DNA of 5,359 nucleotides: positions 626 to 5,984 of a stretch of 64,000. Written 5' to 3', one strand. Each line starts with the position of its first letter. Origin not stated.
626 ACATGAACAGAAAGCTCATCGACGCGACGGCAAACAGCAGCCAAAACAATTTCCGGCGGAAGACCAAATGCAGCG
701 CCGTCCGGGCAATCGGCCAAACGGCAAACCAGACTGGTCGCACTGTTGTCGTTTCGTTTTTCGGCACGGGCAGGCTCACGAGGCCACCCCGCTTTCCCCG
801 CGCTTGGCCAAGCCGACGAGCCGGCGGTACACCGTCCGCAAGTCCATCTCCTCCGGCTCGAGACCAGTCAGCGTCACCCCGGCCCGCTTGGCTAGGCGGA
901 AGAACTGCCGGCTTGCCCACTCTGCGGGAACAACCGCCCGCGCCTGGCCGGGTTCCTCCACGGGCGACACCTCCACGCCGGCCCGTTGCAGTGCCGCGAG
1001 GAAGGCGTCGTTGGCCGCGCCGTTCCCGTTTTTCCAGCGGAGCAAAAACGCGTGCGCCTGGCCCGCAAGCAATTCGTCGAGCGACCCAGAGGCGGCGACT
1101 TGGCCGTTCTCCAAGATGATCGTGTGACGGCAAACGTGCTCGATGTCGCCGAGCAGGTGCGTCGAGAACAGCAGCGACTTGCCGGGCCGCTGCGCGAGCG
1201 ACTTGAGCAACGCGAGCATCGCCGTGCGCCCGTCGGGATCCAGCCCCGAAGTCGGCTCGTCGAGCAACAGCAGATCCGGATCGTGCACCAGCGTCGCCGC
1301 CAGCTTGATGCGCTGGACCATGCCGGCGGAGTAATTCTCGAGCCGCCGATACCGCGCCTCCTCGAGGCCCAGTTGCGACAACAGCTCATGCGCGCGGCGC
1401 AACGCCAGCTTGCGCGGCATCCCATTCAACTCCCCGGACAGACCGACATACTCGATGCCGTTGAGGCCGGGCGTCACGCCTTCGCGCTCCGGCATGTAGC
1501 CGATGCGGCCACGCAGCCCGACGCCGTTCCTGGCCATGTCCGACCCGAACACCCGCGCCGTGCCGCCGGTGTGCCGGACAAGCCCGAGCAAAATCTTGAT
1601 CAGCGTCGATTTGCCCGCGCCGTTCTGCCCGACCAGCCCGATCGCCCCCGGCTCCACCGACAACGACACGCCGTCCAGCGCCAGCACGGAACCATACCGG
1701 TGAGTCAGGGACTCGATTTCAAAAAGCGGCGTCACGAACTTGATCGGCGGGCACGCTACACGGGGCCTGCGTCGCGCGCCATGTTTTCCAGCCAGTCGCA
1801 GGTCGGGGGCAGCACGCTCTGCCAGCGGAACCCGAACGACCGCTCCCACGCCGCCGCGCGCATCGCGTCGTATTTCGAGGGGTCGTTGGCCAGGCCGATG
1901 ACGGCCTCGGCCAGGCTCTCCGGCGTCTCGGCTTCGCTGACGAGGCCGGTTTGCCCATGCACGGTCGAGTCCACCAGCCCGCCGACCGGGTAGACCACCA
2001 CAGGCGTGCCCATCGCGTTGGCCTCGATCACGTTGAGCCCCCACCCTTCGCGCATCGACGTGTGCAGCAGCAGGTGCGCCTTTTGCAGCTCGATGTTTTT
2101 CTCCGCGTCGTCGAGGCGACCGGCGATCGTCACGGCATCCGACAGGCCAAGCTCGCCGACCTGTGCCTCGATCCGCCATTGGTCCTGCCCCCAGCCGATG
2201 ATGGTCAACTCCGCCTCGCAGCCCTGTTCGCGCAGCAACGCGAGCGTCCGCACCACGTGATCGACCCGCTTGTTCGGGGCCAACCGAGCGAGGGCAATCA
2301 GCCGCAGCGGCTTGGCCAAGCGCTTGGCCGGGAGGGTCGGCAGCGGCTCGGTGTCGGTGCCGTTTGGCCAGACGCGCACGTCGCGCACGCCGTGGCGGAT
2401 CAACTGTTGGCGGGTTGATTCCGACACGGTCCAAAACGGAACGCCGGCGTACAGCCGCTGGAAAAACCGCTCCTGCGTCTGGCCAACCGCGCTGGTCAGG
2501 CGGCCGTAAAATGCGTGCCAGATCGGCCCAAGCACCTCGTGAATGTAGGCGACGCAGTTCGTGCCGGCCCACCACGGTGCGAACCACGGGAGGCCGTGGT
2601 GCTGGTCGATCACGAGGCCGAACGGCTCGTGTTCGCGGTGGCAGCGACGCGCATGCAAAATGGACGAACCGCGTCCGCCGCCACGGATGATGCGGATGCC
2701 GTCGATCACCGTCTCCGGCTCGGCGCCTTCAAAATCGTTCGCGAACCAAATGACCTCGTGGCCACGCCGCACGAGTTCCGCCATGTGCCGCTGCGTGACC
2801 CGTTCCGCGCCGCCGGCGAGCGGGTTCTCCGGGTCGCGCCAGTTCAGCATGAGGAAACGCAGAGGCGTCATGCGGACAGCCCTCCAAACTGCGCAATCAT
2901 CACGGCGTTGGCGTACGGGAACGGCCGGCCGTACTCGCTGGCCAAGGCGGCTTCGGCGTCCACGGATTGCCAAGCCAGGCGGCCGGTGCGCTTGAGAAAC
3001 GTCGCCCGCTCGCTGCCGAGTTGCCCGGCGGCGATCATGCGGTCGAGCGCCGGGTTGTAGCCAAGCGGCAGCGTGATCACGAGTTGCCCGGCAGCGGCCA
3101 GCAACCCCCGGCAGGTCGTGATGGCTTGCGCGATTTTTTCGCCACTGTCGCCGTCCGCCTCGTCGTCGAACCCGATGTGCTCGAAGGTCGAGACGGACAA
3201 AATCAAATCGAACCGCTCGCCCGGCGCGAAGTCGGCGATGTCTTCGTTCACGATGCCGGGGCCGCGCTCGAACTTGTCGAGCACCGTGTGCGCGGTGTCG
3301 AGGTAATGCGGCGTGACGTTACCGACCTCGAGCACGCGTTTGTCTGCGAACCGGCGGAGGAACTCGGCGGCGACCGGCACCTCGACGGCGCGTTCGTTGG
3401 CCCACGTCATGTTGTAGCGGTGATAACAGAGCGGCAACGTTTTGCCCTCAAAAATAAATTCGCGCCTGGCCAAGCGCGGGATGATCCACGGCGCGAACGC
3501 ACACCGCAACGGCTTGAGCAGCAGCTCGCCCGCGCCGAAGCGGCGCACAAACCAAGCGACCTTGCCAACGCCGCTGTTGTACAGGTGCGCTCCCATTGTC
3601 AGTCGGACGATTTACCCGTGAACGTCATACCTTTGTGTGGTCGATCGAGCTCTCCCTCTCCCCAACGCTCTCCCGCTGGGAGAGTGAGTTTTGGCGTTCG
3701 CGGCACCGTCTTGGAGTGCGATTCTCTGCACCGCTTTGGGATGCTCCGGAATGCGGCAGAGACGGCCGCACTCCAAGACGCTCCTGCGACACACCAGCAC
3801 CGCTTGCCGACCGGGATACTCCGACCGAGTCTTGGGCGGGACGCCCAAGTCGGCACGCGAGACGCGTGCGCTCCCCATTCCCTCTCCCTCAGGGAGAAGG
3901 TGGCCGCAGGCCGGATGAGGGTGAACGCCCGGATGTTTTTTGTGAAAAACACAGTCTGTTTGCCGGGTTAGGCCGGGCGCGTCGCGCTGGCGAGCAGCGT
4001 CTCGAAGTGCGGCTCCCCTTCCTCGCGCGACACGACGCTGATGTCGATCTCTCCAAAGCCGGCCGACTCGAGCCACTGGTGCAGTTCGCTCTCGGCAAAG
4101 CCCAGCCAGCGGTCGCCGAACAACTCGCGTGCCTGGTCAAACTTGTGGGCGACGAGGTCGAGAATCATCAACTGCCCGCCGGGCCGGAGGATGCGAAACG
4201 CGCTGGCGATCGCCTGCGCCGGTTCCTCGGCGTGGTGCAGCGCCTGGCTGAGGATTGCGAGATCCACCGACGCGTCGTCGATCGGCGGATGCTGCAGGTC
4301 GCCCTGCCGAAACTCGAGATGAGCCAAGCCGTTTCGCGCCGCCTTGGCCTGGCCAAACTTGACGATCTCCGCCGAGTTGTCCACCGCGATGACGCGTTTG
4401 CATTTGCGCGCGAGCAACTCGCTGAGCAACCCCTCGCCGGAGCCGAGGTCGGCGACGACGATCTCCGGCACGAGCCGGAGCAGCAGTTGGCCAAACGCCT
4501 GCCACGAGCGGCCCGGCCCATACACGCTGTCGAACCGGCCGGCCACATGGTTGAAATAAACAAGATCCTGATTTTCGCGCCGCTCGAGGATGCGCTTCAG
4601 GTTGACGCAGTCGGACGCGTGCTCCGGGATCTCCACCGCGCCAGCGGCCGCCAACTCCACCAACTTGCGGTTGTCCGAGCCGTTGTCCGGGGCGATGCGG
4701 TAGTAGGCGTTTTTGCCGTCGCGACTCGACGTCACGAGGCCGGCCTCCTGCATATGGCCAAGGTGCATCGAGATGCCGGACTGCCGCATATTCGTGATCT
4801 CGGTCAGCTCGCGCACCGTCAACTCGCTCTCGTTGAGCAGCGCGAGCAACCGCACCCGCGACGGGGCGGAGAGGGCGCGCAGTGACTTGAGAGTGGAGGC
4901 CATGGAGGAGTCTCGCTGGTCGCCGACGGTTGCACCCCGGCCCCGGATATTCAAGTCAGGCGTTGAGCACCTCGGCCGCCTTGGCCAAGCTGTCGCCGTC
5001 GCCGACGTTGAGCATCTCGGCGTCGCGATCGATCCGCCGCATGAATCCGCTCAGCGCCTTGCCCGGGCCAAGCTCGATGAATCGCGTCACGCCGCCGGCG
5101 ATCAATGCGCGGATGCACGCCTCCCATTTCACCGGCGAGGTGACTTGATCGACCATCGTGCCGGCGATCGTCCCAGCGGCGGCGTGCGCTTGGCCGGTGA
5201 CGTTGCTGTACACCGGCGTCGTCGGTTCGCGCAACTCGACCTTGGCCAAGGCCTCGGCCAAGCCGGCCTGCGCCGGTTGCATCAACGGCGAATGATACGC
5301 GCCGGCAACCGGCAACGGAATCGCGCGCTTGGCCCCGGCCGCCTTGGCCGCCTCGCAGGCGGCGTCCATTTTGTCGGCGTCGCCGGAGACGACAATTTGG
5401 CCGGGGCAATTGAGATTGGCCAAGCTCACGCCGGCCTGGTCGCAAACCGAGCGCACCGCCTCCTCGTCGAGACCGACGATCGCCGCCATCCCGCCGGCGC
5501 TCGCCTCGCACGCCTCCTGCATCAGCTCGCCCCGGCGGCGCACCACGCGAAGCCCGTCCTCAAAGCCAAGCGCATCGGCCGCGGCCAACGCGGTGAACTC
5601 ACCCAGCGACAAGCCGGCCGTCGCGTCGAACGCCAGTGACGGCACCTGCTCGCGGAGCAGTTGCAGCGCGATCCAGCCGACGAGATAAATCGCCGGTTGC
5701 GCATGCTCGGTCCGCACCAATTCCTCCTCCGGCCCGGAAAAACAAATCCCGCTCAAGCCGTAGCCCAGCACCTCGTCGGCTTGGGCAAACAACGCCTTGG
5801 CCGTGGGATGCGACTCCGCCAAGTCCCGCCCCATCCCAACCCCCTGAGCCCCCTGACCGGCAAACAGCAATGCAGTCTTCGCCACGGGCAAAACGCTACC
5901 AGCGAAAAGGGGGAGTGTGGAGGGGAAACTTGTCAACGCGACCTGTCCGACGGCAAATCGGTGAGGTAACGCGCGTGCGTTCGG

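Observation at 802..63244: Highly iterated palindrome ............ (up to 18 bp), a HIP1-like genome-wide signal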

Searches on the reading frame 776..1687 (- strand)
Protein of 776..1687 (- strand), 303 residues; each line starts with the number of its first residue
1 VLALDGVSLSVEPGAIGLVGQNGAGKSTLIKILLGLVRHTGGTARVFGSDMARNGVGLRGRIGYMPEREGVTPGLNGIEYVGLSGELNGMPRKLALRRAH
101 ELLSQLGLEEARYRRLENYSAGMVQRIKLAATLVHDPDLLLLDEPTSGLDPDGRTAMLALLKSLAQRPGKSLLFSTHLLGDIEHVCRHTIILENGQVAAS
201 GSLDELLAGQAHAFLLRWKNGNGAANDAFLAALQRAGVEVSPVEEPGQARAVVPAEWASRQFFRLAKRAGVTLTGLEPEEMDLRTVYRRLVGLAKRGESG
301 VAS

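Call 33: search_protein_families(library=pfam, proteins=[window:776-1687:-])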
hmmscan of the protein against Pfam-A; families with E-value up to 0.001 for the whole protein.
window:776-1687:- (303 aa): 2 families
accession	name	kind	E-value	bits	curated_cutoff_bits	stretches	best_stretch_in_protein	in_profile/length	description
PF00005.33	ABC_tran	-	2.6e-27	96.5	25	1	4-147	1-137/137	ABC transporter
PF13304.12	AAA_21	-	2.5e-14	54.5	27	1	65-177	180-298/304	AAA domain, putative AbiEii toxin, Type IV TA system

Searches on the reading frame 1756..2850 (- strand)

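Call 33: search_protein_families(library=pfam, proteins=[window:1756-2850:-])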
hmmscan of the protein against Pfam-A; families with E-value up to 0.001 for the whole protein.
window:1756-2850:- (364 aa): 6 families
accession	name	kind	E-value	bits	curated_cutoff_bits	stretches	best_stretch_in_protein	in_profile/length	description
PF00534.26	Glycos_transf_1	-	1.7e-32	112.8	26.4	1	180-334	14-169/172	Glycosyl transferases group 1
PF13692.12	Glyco_trans_1_4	-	6.1e-26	91.8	27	1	183-323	3-142/142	Glycosyl transferases group 1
PF13439.12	Glyco_transf_4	-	4.4e-16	59.8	28.5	1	13-168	2-169/170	Glycosyltransferase Family 4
PF20706.3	GT4-conflict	-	9.3e-12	45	26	1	162-294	178-318/385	Family 4 Glycosyltransferase in conflict systems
PF13579.12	Glyco_trans_4_4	-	2.8e-08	34.7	29.7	1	13-164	1-158/158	Glycosyl transferase 4-like domain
PF13524.12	Glyco_trans_1_2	-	0.00099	19.5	25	0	217-338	19-129/144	Glycosyl transferase-like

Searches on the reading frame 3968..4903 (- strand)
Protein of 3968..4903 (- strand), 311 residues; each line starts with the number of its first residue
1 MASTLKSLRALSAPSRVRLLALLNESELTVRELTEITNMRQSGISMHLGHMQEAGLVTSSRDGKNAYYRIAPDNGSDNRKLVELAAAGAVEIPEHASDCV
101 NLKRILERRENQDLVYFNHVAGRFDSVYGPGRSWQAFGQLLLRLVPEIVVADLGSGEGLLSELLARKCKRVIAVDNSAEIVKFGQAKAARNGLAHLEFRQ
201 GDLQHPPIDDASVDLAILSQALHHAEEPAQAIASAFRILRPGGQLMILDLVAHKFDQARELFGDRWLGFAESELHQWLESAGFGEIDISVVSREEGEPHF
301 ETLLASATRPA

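Call 33: search_protein_families(library=pfam, proteins=[window:3968-4903:-])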
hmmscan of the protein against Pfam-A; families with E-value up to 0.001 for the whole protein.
window:3968-4903:- (311 aa): 15 families
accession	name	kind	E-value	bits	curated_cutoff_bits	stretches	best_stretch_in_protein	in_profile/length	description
PF08241.18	Methyltransf_11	-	8.4e-24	84.5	21.2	1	152-247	2-95/95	Methyltransferase domain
PF13649.12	Methyltransf_25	-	2.1e-20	73.6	27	1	150-243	1-97/97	Methyltransferase domain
PF13847.12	Methyltransf_31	-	1.4e-19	70.7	27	1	148-281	5-144/145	Methyltransferase domain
PF08242.18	Methyltransf_12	-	2.9e-12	47.6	30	1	152-245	2-98/98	Methyltransferase domain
PF01022.26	HTH_5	-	7.9e-12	45.3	22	1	14-59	2-47/47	Bacterial regulatory protein, arsR family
PF13489.12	Methyltransf_23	-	5.3e-11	43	27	1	143-281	19-157/164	Methyltransferase domain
PF01209.24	Ubie_methyltran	-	1e-10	41.8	20.1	1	148-253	49-157/233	ubiE/COQ5 methyltransferase family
PF05175.20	MTS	-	2.6e-09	37.4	23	1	140-249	22-140/170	Methyltransferase small domain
PF12802.13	MarR_2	-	1.5e-08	35.1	27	1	15-63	6-56/61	MarR family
PF12840.13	HTH_20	-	3e-06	27.5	27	1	11-59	1-50/51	Helix-turn-helix domain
PF05148.21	Methyltransf_8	-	3.6e-06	27.4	27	1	146-261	72-169/219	Hypothetical methyltransferase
PF01978.25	TrmB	-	7e-05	23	25.6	1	20-70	15-65/68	Sugar-specific transcriptional regulator TrmB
PF13679.12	Methyltransf_32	-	0.00014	22.3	27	1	146-224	25-110/143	Methyltransferase domain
PF07021.18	MetW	-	0.00023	21.3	21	1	148-239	15-102/193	Methionine biosynthesis protein MetW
PF25213.1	HVO_A0261_N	-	0.00088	19.5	35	0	12-62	9-58/86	HVO_A0261 N-terminal domain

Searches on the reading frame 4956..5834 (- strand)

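Call 33: search_protein_families(library=pfam, proteins=[window:4956-5834:-])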
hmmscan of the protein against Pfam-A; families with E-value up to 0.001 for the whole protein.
window:4956-5834:- (292 aa): 1 family
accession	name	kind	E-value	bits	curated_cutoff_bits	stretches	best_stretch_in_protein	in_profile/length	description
PF00698.26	Acyl_transf_1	-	3.3e-32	112.7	32.7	1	1-257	14-267/319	Acyl transferase domain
